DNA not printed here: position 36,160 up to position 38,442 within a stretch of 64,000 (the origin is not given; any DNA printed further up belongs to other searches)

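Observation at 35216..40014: nnrS operon extended by SirB2-like, group II PLP decarboxylase and cysteine-synthase-family genes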

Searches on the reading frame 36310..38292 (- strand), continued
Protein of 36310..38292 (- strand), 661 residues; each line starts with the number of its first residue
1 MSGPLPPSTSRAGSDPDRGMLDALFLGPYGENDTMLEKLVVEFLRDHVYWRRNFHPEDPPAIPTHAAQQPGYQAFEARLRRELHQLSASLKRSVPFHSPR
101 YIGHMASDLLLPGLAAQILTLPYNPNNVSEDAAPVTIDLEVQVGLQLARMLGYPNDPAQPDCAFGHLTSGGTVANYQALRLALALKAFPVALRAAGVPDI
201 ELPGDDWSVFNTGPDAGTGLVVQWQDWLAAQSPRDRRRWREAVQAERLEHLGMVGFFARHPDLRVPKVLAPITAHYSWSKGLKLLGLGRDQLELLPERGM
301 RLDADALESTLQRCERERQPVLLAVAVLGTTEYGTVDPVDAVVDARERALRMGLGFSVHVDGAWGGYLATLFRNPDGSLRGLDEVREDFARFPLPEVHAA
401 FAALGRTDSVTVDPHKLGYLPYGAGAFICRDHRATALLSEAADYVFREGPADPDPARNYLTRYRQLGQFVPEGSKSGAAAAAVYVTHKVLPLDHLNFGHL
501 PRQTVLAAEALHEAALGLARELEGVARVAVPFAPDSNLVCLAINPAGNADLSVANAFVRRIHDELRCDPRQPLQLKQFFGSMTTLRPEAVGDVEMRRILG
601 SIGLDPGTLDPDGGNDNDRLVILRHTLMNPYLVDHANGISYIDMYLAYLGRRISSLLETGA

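Call 17: search_solved_structures(query=window:36310-38292:-, max_evalue=0.001, show_alignments=1)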
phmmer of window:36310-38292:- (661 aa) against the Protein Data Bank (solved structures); distinct sequences matched with E-value up to 0.001: 21.
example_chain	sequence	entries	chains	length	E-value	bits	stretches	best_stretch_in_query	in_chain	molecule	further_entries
5hsi_A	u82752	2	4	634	1.9e-80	274.3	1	21-634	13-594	Putative decarboxylase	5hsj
7cwx_A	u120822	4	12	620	7.9e-76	259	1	21-644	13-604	Decarboxylase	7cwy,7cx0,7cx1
7cwz_A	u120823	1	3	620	5.4e-75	256.2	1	21-644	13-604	Decarboxylase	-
6ebn_A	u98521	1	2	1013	3.5e-73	250.2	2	264-509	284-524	non canonical aromatic amino acid decarboxylase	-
8zpi_A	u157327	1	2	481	2.4e-18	69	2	25-182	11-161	Diaminobutyrate-2-oxoglutarate transaminase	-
5o5c_A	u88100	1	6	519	5e-18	68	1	268-367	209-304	Putative decarboxylase involved in desferrioxamine biosynthesis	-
2okk_A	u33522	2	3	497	2.4e-16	62.4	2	273-373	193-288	Glutamate decarboxylase 2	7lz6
6zek_A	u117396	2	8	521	7.8e-14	54.1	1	272-371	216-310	Cysteine sulfinic acid decarboxylase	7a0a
2jis_A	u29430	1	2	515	4e-13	51.8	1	273-368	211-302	CYSTEINE SULFINIC ACID DECARBOXYLASE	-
2okj_A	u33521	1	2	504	3.3e-11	45.5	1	271-383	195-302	Glutamate decarboxylase 1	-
3vp6_A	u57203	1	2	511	3.4e-11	45.4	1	271-383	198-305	Glutamate decarboxylase 1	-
4riz_A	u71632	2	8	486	5e-11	44.9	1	266-373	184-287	Pyridoxal-dependent decarboxylase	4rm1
4rj0_B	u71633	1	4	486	5e-11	44.9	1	266-373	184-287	Pyridoxal-dependent decarboxylase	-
4rit_B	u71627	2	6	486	5e-11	44.9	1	266-373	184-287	Pyridoxal-dependent decarboxylase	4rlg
3f9t_A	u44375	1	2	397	3.4e-10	42.1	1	265-444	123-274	L-tyrosine decarboxylase MfnA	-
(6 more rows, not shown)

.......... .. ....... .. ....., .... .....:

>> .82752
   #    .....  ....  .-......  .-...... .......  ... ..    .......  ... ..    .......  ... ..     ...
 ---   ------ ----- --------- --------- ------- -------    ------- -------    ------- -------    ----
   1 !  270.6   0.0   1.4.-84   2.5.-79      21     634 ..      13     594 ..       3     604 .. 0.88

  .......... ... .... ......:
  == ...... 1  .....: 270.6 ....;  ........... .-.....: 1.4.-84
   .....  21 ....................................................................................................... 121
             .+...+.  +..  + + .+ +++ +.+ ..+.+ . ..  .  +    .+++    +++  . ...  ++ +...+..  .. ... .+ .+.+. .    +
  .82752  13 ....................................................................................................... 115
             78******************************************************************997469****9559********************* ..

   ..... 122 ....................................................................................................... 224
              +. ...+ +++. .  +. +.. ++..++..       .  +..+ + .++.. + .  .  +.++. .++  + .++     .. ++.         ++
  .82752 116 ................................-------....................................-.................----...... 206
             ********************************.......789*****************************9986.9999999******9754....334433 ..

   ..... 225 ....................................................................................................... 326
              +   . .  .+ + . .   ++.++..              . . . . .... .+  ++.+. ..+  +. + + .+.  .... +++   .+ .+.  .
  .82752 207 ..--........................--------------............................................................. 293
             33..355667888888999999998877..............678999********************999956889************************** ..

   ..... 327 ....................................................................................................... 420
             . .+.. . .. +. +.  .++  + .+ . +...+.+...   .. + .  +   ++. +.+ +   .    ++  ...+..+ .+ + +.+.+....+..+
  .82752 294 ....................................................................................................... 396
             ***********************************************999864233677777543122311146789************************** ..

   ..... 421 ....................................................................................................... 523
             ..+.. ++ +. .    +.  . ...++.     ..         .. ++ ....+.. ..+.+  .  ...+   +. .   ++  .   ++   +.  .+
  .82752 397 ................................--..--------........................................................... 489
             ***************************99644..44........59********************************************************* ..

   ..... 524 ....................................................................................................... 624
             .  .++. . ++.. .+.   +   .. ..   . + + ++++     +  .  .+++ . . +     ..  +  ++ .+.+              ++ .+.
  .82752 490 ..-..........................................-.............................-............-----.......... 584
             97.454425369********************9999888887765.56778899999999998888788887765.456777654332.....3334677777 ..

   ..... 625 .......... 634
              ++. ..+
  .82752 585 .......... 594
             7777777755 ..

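Call 19: search_protein_representatives(protein=window:36310-38292:-)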
Query: 661 residues. Proteins with E-value up to 0.001 (for the whole library): 3693; up to 1e-10: 1522; up to 1e-30: 630. The best 150 are listed.
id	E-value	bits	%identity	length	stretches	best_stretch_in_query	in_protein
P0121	0.0e+00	1035.6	73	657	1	14-656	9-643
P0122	7.1e-173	592.9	51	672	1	18-634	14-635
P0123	4.4e-169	580.4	47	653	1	22-651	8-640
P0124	3.4e-167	574.1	45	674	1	20-655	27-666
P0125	3.5e-158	544.4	45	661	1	13-658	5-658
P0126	2.6e-150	518.4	49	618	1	22-651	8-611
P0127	1.6e-146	505.8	43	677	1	19-650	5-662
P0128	3.3e-146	504.8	68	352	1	300-657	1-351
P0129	3.9e-143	494.7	56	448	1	219-657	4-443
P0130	6.9e-140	483.9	71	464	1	23-328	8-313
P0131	4.0e-139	481.4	62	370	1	282-657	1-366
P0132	1.2e-120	420.3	44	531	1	151-657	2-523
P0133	8.2e-120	417.6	68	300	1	344-656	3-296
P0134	4.4e-116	405.2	37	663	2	238-655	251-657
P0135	7.7e-115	401.2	40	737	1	21-648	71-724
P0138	1.1e-112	394.0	43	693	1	22-645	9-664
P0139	1.7e-111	390.1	41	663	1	21-648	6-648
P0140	7.1e-111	388.1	44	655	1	14-654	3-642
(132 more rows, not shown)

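Call 21: find_related_loci(query=A1, collection=genome_contigs, flank=10000)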
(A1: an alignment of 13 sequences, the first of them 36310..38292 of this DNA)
Query A1 (661 aa) in genome_contigs; peptide patterns used: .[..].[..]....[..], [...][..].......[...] (x = any residue, [..] = any of these).
599 stretches matched a pattern (row limit reached: there are more); 597 encode a relative of the query (tblastn E <= 1e-3); the best 80 are kept; 80 distinct loci.
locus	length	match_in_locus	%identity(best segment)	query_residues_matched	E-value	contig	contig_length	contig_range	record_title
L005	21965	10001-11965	94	3-657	0e+0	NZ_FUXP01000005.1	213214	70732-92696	Lysobacter spongiicola DSM 21749, whole genome shotgun sequence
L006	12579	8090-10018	82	4-657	0e+0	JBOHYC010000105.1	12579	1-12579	MAG: Lysobacter sp. isolate M3-B1_metabat2.bin.33 k127_380261, whole genome shotgun sequence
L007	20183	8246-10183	80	4-657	0e+0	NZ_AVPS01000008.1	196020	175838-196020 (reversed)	Lysobacter concretionis Ko07 = DSM 16239 strain Ko07 contig8, whole genome shotgun sequence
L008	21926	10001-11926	81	14-659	0e+0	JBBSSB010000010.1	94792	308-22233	MAG: Lysobacterales bacterium isolate SVL1_sbin.53 SVL1_sbin.53_K_1037379_L_94792_cov_14.0177, whole genome shotgun sequ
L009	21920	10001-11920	81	14-657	0e+0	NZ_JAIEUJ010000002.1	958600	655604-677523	Novilysobacter antarcticus strain GW1-59 scaffold2, whole genome shotgun sequence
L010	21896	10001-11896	75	18-657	0e+0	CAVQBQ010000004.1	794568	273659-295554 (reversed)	MAG: uncultured Gammaproteobacteria bacterium isolate MFD01721.bin.1.258 genome assembly, contig: contig_30324, whole ge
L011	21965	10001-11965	74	1-657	0e+0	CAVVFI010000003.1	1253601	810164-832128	MAG: uncultured Gammaproteobacteria bacterium isolate MFD01721.bin.1.229 genome assembly, contig: contig_16401, whole ge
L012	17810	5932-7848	77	6-652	0e+0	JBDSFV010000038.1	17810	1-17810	MAG: Luteimonas sp. isolate cluster1_bin.236 k127_6598428, whole genome shotgun sequence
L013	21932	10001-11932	74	1-660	0e+0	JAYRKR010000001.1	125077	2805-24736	MAG: Luteimonas sp. isolate XM2_XAASGE1bin.20 NODE_201_length_125077_cov_3.325538, whole genome shotgun sequence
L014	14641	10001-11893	74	22-660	0e+0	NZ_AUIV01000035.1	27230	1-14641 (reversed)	Thermomonas fusca DSM 15424 G582DRAFT_scaffold00030.30_C, whole genome shotgun sequence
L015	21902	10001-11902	73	18-657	0e+0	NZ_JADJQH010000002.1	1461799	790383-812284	MAG: Dokdonella sp. isolate Fred_18-Q3-R57-64_MAXAC.209 tig00350925-10-14617120, whole genome shotgun sequence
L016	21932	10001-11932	75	6-657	0e+0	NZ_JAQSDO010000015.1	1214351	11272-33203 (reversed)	MAG: Thermomonas sp. isolate D1-2020 MAG013 NODE_3_length_1214351_cov_12.786088, whole genome shotgun sequence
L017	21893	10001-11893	74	22-660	0e+0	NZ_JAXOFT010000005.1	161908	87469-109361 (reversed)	Thermomonas sp. LB-4 NODE_5_length_161908_cov_208.502567, whole genome shotgun sequence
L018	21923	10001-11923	72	1-650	0e+0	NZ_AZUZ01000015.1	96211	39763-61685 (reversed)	Pseudoxanthomonas suwonensis J47 Psesu4DRAFT_scaffold_11.12_C, whole genome shotgun sequence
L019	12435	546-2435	75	20-657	0e+0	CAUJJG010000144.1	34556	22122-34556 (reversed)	MAG: Pseudomonadota bacterium isolate KLAP37 genome assembly, contig: KLAP37_108049, whole genome shotgun sequence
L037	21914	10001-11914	72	15-661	0e+0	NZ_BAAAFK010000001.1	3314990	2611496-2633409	Rhodanobacter soli strain JCM 16126 sequence1, whole genome shotgun sequence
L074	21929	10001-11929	72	7-656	0e+0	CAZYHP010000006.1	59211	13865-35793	MAG TPA_asm: uncultured Rhodanobacteraceae bacterium isolate SRP220891_co3_123 genome assembly, contig: NODE_375_length_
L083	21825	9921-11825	66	14-657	0e+0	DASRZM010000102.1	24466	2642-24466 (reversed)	MAG TPA_asm: Lysobacteraceae bacterium isolate SMAG_U14470 k141_696558, whole genome shotgun sequence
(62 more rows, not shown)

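Call 29: list_cluster_members(proteins=[P0122, P0123, P0124, P0125, P0126, P0127, P0134, P0138, P0139, P0140])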
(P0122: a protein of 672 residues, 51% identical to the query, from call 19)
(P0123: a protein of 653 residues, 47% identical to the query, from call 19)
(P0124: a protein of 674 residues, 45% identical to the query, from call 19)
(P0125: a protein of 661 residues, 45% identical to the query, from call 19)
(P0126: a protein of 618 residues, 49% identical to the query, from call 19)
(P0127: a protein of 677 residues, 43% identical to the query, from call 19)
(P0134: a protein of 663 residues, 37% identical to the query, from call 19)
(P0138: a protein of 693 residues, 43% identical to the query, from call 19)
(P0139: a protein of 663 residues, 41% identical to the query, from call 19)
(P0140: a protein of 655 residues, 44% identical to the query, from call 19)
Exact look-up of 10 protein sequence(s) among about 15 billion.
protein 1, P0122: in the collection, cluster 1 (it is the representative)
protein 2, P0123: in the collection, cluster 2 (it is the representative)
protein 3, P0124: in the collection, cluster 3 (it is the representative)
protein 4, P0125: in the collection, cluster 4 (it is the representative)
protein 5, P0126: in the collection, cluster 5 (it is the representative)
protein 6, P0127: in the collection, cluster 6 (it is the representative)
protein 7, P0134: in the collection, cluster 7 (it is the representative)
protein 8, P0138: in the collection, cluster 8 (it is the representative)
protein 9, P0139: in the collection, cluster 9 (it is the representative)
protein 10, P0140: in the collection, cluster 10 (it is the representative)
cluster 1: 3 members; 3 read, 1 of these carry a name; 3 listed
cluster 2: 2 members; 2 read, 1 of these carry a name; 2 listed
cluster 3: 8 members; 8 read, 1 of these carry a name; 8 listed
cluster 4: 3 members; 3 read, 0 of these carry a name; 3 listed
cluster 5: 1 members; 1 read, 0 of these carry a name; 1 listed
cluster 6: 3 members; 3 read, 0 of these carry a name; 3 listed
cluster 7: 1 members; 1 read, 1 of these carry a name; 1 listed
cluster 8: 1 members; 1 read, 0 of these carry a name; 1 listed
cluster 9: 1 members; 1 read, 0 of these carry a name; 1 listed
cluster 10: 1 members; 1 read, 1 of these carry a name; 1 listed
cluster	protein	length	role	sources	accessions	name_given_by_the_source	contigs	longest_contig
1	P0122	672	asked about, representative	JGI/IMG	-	glutamate/tyrosine decarboxylase-like PLP-dependent enzyme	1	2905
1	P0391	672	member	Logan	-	-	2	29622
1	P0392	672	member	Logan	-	-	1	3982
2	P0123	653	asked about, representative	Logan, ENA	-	-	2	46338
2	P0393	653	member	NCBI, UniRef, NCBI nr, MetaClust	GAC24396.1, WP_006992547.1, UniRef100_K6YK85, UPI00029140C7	pyridoxal-dependent decarboxylase [Paraglaciecola mesophila KMM 241] | Pyridoxal-dependent decarboxylase n=1 Tax=Paraglaciecola mesophila KMM 241 TaxID=1128912 ... | pyridoxal-dependent decarboxylase [Paraglaciecola mesophila]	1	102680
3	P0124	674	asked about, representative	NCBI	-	-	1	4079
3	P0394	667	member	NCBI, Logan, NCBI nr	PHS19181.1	MAG: pyridoxal-dependent decarboxylase [Kangiella sp.]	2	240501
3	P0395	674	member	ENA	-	-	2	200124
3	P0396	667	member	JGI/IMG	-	-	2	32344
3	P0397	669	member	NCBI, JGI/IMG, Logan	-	-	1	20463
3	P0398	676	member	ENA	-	-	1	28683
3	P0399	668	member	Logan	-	-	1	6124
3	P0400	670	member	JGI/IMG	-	-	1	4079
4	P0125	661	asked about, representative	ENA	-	-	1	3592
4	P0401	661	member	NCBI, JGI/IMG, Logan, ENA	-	-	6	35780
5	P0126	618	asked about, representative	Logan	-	-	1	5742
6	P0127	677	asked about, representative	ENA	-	-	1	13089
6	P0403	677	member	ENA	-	-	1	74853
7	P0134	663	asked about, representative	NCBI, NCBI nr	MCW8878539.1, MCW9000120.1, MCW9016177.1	MAG: pyridoxal-dependent decarboxylase [Kangiellaceae bacterium] | pyridoxal-dependent decarboxylase [Kangiellaceae bacterium]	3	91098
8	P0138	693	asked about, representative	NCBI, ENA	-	-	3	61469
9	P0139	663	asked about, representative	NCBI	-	-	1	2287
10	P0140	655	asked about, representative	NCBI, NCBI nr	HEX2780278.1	MAG TPA: pyridoxal-dependent decarboxylase [Gemmatimonadaceae bacterium] | pyridoxal-dependent decarboxylase [Gemmatimonadaceae bacterium]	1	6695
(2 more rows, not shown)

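Call 30: find_encoding_contigs(protein=P0393, flank=8000, max_places=2)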
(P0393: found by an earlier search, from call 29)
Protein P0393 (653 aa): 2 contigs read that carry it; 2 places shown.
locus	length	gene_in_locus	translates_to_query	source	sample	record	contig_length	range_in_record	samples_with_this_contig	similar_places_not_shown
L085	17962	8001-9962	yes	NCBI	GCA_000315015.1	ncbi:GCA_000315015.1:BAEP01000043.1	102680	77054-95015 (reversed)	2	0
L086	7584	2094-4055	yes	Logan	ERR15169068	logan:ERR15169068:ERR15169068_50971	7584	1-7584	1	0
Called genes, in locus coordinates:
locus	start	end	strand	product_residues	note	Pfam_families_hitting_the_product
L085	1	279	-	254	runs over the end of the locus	PF00899:ThiF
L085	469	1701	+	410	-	PF13372:Alginate_exp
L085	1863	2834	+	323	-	PF04055:Radical_SAM, PF06463:Mob_synth_C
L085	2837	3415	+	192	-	PF12804:NTP_transf_3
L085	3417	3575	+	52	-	-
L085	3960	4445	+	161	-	PF01967:MoaC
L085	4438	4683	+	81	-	PF02597:ThiS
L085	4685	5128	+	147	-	PF02391:MoaE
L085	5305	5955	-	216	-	PF00072:Response_reg, PF00196:GerE, PF08281:Sigma70_r4_2 (weak)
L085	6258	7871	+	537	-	PF07690:MFS_1 (weak)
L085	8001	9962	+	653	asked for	PF00282:Pyridoxal_deC, PF21391:tyr_de_CO2_C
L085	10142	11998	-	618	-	PF13675:PilJ, PF00672:HAMP, PF07730:HisKA_3, PF02518:HATPase_c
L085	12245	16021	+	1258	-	PF14710:Nitr_red_alph_N, PF00384:Molybdopterin, PF28599:NarG_dom_V, PF01568:Molydop_binding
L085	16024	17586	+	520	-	PF12837:Fer4_6 (faint), PF13237:Fer4_10, PF13247:Fer4_11, PF12838:Fer4_7 (weak), PF14711:Nitr_red_bet_C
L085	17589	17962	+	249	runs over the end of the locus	PF02613:Nitrate_red_del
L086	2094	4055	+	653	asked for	PF00282:Pyridoxal_deC, PF21391:tyr_de_CO2_C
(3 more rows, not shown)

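Call 31: find_encoding_contigs(protein=P0394, flank=8000, max_places=2)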
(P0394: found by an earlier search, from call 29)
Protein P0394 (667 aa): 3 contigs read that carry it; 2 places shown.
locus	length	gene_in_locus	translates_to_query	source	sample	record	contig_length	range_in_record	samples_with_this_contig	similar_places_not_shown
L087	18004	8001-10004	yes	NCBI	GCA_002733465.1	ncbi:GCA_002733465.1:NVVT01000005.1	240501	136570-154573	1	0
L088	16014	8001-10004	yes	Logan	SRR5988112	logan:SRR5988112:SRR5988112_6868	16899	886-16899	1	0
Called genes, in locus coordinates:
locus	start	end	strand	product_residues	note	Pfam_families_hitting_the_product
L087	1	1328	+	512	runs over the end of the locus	-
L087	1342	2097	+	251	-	PF02613:Nitrate_red_del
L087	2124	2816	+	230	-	PF02665:Nitrate_red_gam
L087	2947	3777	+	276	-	PF13145:Rotamase_2 (weak), PF13616:Rotamase_3, PF00639:Rotamase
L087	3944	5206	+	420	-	PF03453:MoeA_N, PF00994:MoCF_biosynth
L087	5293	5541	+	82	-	-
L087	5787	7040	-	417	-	PF06224:AlkZ-like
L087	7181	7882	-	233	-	PF12804:NTP_transf_3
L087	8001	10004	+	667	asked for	PF00282:Pyridoxal_deC, PF21391:tyr_de_CO2_C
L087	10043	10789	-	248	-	PF00027:cNMP_binding, PF13545:HTH_Crp_2, PF00325:Crp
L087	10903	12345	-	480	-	PF04055:Radical_SAM, PF06969:HemN_C (weak)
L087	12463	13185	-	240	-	PF01553:Acyltransferase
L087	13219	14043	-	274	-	PF02578:Cu-oxidase_4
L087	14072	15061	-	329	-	PF01479:S4, PF00849:PseudoU_synth_2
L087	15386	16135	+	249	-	PF13512:TPR_18, PF13525:YfiO, PF13174:TPR_6 (faint)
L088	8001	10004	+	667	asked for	PF00282:Pyridoxal_deC, PF21391:tyr_de_CO2_C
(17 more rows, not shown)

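Call 33: find_encoding_contigs(protein=P0401, flank=8000, max_places=1)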
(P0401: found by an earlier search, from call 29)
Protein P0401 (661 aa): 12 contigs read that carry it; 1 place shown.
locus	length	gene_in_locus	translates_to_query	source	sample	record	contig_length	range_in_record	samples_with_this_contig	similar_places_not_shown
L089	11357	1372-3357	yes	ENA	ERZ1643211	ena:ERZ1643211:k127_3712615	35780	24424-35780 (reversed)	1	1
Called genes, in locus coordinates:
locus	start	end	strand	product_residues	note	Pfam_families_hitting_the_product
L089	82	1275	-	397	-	PF13409:GST_N_2, PF00043:GST_C (weak), PF14497:GST_C_3, PF13410:GST_C_2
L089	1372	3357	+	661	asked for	PF00282:Pyridoxal_deC, PF21391:tyr_de_CO2_C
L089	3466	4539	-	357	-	-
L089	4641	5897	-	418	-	-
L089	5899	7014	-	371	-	PF00142:Fer4_NifH (faint), PF01656:CbiA, PF06564:CBP_BcsQ (faint), PF07015:VirC1 (faint), PF09140:MipZ, PF10609:ParA (weak), PF13614:AAA_31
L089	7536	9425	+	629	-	-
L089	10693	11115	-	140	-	PF22741:PTP-NADK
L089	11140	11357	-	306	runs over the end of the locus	PF00753:Lactamase_B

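Call 34: find_encoding_contigs(protein=P0403, flank=8000, max_places=1)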
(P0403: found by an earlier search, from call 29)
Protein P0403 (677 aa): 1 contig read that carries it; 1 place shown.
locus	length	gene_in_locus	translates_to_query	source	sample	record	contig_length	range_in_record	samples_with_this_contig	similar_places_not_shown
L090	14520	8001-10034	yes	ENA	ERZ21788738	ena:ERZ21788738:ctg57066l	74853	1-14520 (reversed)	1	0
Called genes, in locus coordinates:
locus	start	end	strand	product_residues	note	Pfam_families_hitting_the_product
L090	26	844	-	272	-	-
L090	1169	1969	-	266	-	PF01557:FAA_hydrolase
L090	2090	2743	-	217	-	PF01022:HTH_5 (weak), PF12802:MarR_2 (weak), PF13412:HTH_24 (weak), PF08279:HTH_11 (weak)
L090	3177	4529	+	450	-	-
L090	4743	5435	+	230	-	PF08450:SGL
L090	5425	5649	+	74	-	PF08450:SGL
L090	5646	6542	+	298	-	PF08450:SGL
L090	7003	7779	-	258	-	PF00016:RuBisCO_large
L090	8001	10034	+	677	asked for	PF00282:Pyridoxal_deC, PF21391:tyr_de_CO2_C (faint)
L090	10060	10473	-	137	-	PF01894:YjbQ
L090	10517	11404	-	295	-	PF07884:VKOR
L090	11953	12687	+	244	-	PF10677:DUF2490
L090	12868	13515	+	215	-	PF01553:Acyltransferase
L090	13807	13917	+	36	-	-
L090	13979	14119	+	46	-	-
